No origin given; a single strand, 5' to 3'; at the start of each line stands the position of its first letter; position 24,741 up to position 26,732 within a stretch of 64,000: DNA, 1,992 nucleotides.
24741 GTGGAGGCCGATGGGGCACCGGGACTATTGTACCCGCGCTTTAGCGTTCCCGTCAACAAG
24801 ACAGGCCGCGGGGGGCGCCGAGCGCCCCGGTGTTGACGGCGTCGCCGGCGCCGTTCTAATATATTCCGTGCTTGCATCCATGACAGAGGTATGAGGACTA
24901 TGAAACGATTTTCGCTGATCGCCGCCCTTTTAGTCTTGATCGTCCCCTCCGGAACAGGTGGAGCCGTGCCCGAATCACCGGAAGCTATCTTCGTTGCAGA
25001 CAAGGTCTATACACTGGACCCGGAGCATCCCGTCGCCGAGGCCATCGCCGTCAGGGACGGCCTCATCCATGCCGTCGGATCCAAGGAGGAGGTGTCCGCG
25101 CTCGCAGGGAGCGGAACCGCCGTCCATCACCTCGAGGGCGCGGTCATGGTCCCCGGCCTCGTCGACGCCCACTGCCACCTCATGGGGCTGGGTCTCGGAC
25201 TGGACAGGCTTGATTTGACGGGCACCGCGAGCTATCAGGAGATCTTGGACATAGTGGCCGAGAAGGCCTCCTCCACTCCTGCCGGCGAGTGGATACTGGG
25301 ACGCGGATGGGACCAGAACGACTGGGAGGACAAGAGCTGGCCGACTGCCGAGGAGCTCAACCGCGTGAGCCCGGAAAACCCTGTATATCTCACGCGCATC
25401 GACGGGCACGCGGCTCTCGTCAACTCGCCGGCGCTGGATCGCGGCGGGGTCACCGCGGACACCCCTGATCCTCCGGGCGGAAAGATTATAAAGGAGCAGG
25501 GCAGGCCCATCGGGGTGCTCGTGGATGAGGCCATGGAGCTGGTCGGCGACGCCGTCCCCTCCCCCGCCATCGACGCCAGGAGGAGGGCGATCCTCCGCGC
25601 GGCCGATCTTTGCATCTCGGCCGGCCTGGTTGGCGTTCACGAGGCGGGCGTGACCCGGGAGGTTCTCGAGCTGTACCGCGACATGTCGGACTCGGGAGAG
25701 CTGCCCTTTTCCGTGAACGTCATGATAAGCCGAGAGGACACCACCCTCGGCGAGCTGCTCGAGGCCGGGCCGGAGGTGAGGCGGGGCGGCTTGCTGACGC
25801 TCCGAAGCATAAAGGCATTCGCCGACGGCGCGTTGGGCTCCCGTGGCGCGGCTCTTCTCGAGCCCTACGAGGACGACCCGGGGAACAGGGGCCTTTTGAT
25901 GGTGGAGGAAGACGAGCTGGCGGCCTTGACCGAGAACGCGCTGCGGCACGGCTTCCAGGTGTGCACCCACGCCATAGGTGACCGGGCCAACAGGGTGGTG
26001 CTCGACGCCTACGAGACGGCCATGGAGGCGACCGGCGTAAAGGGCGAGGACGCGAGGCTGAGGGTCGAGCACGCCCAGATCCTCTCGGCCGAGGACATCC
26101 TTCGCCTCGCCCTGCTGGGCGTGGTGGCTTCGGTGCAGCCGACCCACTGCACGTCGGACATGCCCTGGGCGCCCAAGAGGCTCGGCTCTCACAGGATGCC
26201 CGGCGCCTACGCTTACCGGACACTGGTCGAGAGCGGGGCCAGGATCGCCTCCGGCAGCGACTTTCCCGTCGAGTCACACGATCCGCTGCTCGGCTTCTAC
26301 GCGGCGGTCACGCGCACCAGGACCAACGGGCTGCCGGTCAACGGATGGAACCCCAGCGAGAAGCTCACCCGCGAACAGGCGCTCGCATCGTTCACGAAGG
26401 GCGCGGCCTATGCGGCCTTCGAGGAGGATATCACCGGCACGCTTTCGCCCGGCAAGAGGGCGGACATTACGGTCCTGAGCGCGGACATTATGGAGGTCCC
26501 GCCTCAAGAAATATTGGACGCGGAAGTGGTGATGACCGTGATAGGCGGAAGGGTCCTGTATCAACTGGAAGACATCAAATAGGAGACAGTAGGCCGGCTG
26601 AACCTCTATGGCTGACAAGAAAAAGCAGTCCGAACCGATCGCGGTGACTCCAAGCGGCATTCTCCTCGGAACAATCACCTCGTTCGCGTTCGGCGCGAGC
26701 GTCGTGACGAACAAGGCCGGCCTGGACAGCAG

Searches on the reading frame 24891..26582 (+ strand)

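Call 3: search_protein_families(library=pfam, proteins=[window:24891-26582:+], max_evalue=1)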
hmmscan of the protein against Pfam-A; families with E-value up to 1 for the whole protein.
window:24891-26582:+ (563 aa): 3 families
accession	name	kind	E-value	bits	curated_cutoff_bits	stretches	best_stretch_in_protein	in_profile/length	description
PF07969.17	Amidohydro_3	-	1e-111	375.2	29.7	1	81-557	5-472/472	Amidohydrolase family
PF01979.26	Amidohydro_1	-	2.2e-14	53.9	25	2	336-555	130-344/345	Amidohydrolase family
PF22039.1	HUTI_composite_bact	-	0.0034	17.4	25.5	1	51-70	2-21/26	Imidazolonepropionase-like composite domain, bacteria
